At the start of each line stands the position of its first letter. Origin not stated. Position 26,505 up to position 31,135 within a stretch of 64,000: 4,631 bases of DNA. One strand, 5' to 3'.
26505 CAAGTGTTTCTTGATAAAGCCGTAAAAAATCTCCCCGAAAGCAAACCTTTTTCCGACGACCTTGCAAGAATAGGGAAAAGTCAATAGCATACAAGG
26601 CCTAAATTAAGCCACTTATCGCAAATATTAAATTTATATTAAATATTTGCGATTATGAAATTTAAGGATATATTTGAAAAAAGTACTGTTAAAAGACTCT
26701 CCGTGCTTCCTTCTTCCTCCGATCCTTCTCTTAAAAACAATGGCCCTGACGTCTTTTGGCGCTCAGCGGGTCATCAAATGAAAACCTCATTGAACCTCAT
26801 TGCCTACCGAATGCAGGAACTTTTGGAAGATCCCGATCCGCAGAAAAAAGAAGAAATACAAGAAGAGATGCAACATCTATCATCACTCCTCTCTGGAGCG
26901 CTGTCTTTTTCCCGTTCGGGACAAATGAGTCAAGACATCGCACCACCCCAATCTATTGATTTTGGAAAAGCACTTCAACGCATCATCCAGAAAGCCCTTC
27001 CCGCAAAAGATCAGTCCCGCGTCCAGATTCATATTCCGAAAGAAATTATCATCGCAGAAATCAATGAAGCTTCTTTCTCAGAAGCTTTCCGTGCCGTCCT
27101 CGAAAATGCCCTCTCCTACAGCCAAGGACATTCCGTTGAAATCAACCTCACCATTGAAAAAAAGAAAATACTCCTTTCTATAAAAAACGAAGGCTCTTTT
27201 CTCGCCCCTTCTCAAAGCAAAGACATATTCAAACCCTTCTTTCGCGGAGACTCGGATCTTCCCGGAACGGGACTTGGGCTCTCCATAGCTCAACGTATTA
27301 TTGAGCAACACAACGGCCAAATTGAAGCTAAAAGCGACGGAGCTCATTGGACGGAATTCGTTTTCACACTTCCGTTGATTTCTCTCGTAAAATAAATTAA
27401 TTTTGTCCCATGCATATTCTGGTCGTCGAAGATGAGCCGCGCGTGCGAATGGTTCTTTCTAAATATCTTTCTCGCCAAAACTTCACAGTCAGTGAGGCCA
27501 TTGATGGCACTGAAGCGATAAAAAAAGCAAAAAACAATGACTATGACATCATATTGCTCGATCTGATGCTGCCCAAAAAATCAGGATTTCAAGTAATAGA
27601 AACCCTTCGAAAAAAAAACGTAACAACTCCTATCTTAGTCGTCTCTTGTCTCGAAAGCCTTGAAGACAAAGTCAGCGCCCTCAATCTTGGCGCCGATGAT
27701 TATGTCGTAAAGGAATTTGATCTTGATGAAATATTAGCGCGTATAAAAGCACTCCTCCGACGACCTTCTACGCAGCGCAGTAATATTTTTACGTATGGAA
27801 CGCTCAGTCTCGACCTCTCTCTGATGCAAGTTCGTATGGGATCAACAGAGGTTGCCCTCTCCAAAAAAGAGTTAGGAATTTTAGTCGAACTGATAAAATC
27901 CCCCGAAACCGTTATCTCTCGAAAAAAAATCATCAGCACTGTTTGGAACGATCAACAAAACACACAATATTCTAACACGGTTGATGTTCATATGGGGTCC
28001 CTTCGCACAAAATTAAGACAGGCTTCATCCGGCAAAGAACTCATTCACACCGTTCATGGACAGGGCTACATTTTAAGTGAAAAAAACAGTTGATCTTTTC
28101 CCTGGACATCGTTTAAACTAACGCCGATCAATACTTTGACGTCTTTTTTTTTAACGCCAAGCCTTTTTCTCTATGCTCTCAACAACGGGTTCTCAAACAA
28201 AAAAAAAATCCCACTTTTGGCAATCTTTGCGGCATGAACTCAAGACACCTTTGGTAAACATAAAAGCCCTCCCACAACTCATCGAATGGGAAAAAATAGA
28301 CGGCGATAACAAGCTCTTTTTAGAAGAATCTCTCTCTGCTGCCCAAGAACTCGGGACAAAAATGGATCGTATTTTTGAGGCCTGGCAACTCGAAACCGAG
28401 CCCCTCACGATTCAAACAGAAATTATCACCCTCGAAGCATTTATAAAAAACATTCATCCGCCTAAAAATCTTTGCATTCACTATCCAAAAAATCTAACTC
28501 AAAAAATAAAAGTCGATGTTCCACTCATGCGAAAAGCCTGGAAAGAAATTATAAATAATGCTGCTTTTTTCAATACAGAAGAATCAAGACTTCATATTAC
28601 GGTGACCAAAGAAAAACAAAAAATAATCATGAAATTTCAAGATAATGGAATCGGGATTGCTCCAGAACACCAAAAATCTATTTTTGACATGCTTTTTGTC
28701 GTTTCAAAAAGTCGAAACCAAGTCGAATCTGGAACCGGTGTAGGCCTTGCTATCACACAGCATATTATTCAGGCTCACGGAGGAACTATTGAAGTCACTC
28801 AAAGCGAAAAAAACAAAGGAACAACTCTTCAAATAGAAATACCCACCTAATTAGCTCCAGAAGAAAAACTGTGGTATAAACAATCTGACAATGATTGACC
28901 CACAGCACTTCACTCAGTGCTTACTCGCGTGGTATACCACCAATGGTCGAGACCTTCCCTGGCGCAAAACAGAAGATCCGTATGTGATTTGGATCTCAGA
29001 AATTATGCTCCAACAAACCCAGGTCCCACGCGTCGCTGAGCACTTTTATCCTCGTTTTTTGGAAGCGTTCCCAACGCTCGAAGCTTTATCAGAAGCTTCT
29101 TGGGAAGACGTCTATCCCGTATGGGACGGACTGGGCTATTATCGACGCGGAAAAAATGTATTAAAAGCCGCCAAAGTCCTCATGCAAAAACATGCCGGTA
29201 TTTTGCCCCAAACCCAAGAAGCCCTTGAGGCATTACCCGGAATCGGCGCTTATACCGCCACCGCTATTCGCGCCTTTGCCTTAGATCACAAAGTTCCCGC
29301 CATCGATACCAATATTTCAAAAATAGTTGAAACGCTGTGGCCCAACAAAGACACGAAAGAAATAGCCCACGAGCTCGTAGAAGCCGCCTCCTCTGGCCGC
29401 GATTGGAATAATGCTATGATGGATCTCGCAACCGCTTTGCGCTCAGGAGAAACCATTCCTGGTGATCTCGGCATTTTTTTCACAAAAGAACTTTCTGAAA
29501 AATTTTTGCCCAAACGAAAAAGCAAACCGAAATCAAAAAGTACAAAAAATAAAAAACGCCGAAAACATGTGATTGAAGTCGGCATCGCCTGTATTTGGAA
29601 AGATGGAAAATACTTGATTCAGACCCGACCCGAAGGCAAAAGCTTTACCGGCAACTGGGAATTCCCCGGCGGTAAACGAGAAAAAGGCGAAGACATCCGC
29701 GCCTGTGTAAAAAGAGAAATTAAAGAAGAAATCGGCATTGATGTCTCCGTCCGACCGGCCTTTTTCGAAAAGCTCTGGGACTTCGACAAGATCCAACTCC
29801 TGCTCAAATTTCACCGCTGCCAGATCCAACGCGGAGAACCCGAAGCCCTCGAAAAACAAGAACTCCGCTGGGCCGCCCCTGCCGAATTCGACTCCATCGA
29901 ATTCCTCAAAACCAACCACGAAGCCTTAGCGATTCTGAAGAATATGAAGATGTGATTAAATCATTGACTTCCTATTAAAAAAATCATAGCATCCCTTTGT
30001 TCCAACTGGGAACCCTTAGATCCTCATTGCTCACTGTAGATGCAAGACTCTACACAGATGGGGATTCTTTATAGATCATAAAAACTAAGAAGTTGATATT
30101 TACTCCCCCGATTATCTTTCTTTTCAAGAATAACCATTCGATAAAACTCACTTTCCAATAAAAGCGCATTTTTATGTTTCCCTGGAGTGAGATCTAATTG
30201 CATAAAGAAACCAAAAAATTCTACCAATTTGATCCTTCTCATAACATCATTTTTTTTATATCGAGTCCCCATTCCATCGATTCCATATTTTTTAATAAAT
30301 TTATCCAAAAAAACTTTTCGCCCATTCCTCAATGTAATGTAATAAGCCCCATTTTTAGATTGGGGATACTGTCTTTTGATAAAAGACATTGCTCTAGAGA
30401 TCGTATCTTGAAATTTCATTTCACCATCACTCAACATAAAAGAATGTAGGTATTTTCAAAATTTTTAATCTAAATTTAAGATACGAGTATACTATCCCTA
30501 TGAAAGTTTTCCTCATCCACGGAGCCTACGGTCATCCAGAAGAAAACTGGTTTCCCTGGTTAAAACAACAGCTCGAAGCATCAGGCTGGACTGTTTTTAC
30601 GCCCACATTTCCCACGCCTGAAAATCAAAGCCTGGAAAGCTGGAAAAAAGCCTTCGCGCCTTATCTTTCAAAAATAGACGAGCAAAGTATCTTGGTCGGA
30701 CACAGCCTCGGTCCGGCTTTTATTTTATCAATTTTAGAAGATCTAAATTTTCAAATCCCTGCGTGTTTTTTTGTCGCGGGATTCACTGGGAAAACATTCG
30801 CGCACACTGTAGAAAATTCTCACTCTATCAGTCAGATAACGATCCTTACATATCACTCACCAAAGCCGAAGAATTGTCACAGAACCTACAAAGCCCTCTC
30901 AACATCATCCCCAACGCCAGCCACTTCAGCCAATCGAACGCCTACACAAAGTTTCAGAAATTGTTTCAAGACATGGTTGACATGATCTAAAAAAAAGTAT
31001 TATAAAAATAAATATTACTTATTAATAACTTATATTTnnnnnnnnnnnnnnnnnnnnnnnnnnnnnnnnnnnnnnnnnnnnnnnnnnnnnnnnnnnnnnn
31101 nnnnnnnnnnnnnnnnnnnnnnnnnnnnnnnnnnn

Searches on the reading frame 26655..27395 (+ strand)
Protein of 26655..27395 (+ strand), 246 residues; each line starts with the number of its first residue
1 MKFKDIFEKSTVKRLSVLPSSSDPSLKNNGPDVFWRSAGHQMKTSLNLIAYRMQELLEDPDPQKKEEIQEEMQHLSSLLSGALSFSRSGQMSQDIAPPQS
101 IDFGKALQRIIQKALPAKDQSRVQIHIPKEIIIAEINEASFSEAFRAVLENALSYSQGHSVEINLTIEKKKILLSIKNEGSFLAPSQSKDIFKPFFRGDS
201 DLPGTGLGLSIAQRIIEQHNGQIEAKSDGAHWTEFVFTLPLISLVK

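Call 36: search_protein_families(library=pfam, proteins=[window:26655-27395:+], max_evalue=0.00001)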
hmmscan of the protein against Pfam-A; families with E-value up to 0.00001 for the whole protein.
window:26655-27395:+ (246 aa): 1 family
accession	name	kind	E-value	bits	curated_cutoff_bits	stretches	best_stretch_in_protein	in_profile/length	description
PF02518.31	HATPase_c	-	3.4e-18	66.5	26.4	1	140-241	5-109/111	Histidine kinase-, DNA gyrase B-, and HSP90-like ATPase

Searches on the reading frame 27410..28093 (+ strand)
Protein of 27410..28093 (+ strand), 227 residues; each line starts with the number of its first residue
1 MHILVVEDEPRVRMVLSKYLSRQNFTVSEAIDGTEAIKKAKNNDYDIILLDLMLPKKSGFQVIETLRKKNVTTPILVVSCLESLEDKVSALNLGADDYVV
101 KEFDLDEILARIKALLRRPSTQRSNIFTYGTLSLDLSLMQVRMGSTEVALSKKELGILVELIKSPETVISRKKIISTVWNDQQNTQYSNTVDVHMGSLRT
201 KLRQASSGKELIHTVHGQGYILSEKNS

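Call 36: search_protein_families(library=pfam, proteins=[window:27410-28093:+], max_evalue=0.00001)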
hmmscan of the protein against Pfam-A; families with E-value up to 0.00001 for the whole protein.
window:27410-28093:+ (227 aa): 2 families
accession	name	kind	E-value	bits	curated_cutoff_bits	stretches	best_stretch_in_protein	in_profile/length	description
PF00072.30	Response_reg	-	8.7e-30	103.6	30.2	1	3-113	1-111/111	Response regulator receiver domain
PF00486.34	Trans_reg_C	-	4.1e-21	75.3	26.2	1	146-222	2-77/77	Transcriptional regulatory protein, C terminal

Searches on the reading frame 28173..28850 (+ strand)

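Call 36: search_protein_families(library=pfam, proteins=[window:28173-28850:+], max_evalue=0.00001)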
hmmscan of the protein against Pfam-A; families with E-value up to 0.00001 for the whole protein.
window:28173-28850:+ (225 aa): 1 family
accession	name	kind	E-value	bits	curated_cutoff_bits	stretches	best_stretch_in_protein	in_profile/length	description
PF02518.31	HATPase_c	-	8.8e-21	74.9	26.4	1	117-224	4-108/111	Histidine kinase-, DNA gyrase B-, and HSP90-like ATPase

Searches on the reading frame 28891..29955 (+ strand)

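Call 36: search_protein_families(library=pfam, proteins=[window:28891-29955:+], max_evalue=0.00001)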
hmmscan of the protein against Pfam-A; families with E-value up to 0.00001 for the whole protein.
window:28891-29955:+ (354 aa): 4 families
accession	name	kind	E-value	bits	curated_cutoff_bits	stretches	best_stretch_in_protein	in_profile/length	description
PF14815.12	NUDIX_4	-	2.9e-18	66.2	35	1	233-346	3-111/113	NUDIX domain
PF00293.34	NUDIX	-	1.4e-14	54.7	21.1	1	228-335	4-119/134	NUDIX domain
PF00730.31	HhH-GPD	-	7.2e-14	52.5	26.2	1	35-162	1-102/108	HhH-GPD superfamily base excision DNA repair protein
PF00633.29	HHH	-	1.7e-06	28.1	24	1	101-129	2-30/30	Helix-hairpin-helix motif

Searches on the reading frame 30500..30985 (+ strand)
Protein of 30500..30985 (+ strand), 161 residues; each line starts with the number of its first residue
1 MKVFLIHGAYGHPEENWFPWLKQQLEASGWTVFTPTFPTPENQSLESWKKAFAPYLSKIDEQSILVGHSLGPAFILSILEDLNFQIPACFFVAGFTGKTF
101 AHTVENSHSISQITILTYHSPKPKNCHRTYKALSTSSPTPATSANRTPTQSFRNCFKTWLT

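Call 40: search_protein_families(library=pfam, proteins=[window:30500-30985:+], max_evalue=0.00001)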
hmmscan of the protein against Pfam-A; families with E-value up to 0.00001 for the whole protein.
window:30500-30985:+ (161 aa): 1 family
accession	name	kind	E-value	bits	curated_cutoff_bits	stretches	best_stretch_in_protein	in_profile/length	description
PF06821.19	Ser_hydrolase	-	1.6e-09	38.4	22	1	4-105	2-101/172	Serine hydrolase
